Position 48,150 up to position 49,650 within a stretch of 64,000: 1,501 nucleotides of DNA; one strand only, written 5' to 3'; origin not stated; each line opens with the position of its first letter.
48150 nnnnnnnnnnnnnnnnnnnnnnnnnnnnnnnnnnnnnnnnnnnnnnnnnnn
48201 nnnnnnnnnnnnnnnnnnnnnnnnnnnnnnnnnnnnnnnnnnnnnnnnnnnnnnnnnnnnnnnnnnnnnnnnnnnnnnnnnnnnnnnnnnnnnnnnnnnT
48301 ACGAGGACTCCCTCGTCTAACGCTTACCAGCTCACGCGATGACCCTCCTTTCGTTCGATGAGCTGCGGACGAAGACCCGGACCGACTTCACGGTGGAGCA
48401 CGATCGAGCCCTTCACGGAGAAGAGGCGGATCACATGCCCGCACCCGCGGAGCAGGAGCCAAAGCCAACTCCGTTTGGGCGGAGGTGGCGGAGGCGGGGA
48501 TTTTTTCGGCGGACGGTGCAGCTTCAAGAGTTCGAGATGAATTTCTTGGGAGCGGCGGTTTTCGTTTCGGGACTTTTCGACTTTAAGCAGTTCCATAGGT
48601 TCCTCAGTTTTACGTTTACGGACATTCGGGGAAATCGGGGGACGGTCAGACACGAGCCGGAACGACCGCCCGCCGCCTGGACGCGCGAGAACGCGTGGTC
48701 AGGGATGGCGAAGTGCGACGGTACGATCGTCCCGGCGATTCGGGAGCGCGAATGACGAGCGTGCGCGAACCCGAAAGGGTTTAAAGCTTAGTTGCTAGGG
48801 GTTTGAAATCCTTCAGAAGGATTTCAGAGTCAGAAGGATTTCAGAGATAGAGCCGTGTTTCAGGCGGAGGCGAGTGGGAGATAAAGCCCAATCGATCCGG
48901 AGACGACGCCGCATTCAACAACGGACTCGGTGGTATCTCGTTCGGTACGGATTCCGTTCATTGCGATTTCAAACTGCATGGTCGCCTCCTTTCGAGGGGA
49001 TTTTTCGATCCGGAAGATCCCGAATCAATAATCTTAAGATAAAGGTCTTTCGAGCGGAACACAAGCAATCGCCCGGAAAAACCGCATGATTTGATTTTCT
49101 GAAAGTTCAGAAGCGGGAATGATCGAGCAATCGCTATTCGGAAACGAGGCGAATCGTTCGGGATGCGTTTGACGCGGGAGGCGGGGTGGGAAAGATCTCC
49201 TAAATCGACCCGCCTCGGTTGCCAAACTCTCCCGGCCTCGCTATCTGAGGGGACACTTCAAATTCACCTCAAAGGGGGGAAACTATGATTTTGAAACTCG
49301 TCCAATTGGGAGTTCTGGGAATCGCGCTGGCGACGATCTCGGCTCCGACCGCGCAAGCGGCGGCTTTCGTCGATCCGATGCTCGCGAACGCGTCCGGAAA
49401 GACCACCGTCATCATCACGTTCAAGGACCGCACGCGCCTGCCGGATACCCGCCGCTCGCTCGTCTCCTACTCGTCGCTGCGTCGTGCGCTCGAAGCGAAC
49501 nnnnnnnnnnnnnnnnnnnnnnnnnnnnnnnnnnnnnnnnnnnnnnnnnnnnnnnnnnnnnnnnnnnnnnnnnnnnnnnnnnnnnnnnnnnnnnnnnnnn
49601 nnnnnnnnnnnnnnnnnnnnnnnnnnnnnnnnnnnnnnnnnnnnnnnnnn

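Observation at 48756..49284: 530-nt AT-rich intergenic region with TTCnGAA-type inverted and direct repeats and an SD-preceded 39-codon ORF, upstream of a subtilase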

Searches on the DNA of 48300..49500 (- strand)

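Call 6: search_rna_families(source=window, start=48300, end=49500, threshold=evalue, max_evalue=1)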
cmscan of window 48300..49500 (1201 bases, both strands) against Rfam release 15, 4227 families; matches with E-value up to 1: 1.
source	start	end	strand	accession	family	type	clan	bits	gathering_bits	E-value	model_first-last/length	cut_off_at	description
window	49022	49054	+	RF01367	CRISPR-DR54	Gene; CRISPR;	-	22.5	39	0.1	1-37/37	no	CRISPR RNA direct repeat element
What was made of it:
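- On Any curated RNA family (Rfam 15): I treat it as chance (call 6).
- No Rfam family matches (call 6).
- Tried and rejected: A scan of 48300-49500 on both strands at E <= 1 gave only a chance CRISPR-DR54 match (call 6).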

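Call 86: search_dna_similar(query=window:48324-49284:-, collection=plasmids, mode=distant, max_rows=5)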
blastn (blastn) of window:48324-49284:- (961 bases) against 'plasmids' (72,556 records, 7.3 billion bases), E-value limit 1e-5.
No match.

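Call 87: search_dna_similar(query=window:48324-49284:-, collection=phages, mode=distant, max_rows=5)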
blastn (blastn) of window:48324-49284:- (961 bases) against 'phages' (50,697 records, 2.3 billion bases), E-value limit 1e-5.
No match.
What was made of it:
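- Tried and rejected: Neither gave a match (calls 86, 87).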

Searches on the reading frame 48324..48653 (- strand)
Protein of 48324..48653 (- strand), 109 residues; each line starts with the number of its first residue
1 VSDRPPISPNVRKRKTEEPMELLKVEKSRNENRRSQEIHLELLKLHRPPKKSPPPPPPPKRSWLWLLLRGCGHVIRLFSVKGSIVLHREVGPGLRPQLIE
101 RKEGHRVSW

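Call 7: search_protein_families(library=pfam, proteins=[window:48324-48653:-], max_evalue=0.01)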
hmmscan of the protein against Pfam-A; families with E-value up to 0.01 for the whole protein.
window:48324-48653:- (109 aa): 0 families

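Call 52: search_protein_families(library=pfam, alignment_id=A3, max_evalue=1)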
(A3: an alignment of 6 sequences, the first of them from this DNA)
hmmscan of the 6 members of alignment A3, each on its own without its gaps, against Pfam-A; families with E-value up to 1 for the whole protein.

A. member 1, seq(90 aa): 0 families

B. families by the number of members that match (of 6 scanned): 1 family
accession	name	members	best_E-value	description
PF14812.11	PBP1_TM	2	0.11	Transmembrane domain of transglycosylase PBP1 at N-terminal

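Call 53: search_protein_families(library=ncbifam, alignment_id=A3, max_evalue=1)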
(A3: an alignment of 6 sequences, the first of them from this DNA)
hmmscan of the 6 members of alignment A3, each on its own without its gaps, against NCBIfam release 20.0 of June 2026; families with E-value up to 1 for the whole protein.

A. member 1, seq(90 aa): 0 families

B. families by the number of members that match (of 6 scanned): 0 families

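Call 54: search_solved_structures(query=A3, max_evalue=1)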
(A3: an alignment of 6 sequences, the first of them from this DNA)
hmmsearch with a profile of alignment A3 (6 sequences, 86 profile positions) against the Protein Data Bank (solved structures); distinct sequences matched with E-value up to 1: 2.
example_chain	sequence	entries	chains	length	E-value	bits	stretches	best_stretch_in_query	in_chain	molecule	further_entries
4pzr_A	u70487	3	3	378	0.79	13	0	28-50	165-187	Histone acetyltransferase p300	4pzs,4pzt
7szq_A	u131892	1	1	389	0.87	12.9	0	28-50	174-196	Histone acetyltransferase p300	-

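Call 65: list_cluster_members(proteins=[window:48327-48596:-, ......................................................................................, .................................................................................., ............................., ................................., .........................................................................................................])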
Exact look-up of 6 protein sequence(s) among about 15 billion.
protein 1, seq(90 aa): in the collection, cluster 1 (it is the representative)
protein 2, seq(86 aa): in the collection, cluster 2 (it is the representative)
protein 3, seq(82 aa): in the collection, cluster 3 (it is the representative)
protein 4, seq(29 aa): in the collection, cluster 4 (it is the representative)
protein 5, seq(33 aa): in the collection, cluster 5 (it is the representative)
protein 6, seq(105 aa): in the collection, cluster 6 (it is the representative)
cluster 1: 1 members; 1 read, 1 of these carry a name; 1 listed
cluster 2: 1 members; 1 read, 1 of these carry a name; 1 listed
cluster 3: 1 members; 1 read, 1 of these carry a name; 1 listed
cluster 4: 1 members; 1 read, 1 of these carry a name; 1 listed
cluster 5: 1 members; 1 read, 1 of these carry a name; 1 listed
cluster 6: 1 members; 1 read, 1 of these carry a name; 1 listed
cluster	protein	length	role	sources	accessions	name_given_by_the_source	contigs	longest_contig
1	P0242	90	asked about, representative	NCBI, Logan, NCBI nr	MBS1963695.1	MAG: hypothetical protein JST04_15880 [Bdellovibrionales bacterium] | hypothetical protein [Bdellovibrionales bacterium]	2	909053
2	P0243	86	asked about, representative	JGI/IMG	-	hypothetical protein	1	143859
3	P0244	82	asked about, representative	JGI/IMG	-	hypothetical protein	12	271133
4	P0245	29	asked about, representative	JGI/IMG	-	hypothetical protein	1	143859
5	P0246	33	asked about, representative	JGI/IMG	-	hypothetical protein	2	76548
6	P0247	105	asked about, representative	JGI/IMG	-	hypothetical protein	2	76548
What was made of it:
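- Tried and rejected: The relatives' peptides are in the collection (call 65) but are too short and too diverged to score.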

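Call 73: predict_structure(alignment_id=A6)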
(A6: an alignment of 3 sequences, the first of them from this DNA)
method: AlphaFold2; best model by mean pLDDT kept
length: 90 residues; sequences in the alignment: 3
mean_pLDDT: 57.4   pTM: 0.22
mean pLDDT of the five models: 57.4, 57.3, 55.7, 49.3, 46.1
residues with pLDDT >= 90: 0; 70-90: 20; 50-70: 36; < 50: 34
segments of 3 or more residues with pLDDT < 50: 52-73, 77-79, 86-90
pLDDT, mean of each block of 10 residues (from residue 1): 59 73 71 75 59 44 42 48 46
secondary structure, 60 per line:
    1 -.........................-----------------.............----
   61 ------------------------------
elements in order: H2-26 H44-56
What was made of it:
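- On Any curated protein family (Pfam, NCBIfam, PHROGs, PADLOC, PDB) for the two small proteins: The AlphaFold model of the small protein has low confidence (pLDDT 57) and shows only two helices (call 73).
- Tried and rejected: Confidence was too low for a fold search (call 73).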

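Call 83: search_protein_families(library=phrogs, alignment_id=A3, max_evalue=0.1)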
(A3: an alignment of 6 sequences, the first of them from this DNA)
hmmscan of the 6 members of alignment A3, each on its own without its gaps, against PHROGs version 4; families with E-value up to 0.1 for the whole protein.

A. member 1, seq(90 aa): 1 family
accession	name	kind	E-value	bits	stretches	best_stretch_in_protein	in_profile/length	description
phrog_980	-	unknown function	0.031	16.1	1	16-45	53-80/90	-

B. families by the number of members that match (of 6 scanned): 1 family
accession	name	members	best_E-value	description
phrog_980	-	1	0.031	-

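Call 84: search_protein_families(library=padloc, alignment_id=A3, max_evalue=0.1)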
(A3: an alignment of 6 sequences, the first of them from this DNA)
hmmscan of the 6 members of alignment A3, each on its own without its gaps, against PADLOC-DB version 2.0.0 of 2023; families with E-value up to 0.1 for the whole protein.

A. member 1, seq(90 aa): 0 families

B. families by the number of members that match (of 6 scanned): 0 families
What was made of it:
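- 48324..48596 (-): Small basic, proline-rich protein of 90 aa (MBS1963695.1, annotated hypothetical). No Pfam, NCBIfam, PADLOC or PDB match was found (calls 52-54, 84).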

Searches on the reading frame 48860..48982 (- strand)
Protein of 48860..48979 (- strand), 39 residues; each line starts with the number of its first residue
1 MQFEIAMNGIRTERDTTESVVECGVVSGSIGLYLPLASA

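Call 7: search_protein_families(library=pfam, proteins=[window:48860-48979:-], max_evalue=0.01)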
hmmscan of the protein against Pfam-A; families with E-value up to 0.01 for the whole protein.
window:48860-48979:- (39 aa): 0 families

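Call 14: find_encoding_contigs(protein=window:48860-48979:-, flank=5000)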
Protein window:48860-48979:- (39 aa): 2 contigs read that carry it; 2 places shown.
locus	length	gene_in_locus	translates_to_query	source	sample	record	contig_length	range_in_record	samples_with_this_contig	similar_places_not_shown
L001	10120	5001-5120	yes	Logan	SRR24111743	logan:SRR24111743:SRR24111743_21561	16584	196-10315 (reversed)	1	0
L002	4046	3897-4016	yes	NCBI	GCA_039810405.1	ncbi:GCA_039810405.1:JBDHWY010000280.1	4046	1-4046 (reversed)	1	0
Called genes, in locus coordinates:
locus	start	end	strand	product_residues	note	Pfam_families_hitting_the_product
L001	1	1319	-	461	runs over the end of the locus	PF22458:RsmF-B_ferredox (weak), PF01189:Methyltr_RsmB-F, PF13847:Methyltransf_31 (weak)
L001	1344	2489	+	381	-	PF02771:Acyl-CoA_dh_N, PF02770:Acyl-CoA_dh_M, PF00441:Acyl-CoA_dh_1, PF08028:Acyl-CoA_dh_2, PF22924:ACOX_C_alpha1 (weak)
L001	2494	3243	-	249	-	-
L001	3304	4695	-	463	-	PF05922:Inhibitor_I9 (weak), PF00082:Peptidase_S8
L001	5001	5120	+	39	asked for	-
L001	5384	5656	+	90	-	-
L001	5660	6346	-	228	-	PF00557:Peptidase_M24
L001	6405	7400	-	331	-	PF03193:RsgA_GTPase, PF01926:MMR_HSR1 (weak)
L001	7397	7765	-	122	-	-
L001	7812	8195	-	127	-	-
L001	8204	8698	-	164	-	-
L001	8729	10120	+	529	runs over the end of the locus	?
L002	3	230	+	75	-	?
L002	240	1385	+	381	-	PF02771:Acyl-CoA_dh_N, PF02770:Acyl-CoA_dh_M, PF00441:Acyl-CoA_dh_1, PF08028:Acyl-CoA_dh_2, PF22924:ACOX_C_alpha1 (weak)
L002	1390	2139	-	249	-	-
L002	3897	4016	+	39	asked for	-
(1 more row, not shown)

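Call 19: find_homologous_proteins(query=window:48863-48982:-, max_evalue=10)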
Query seq(40 aa) (40 aa): 1 proteins with E <= 10 among 1 candidates.
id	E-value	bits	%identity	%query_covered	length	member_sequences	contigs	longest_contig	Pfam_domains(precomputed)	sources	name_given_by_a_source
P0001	6.7e-17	75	100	98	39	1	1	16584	-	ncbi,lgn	-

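Call 36: search_protein_representatives(protein=window:48863-48979:-)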
Query: 39 residues. Proteins with E-value up to 0.001 (for the whole library): 1; up to 1e-10: 1; up to 1e-30: 0. The best 1 are listed.
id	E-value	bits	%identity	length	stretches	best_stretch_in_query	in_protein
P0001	1.8e-17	75.5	100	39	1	1-39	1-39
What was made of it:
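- Protein searches with the micro-ORF found only itself (calls 19, 36).
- Tried and rejected: Neither the 5.8-billion-protein search (with a one-residue pad to reach 40 aa) nor the 1.84-billion representative search found anything but the query itself (calls 19, 36).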

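Call 85: search_protein_families(library=pfam, alignment_id=A4, max_evalue=1)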
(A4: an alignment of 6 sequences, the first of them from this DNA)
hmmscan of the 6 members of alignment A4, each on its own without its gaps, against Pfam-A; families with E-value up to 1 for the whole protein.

A. member 1, seq(39 aa): 0 families

B. families by the number of members that match (of 6 scanned): 0 families
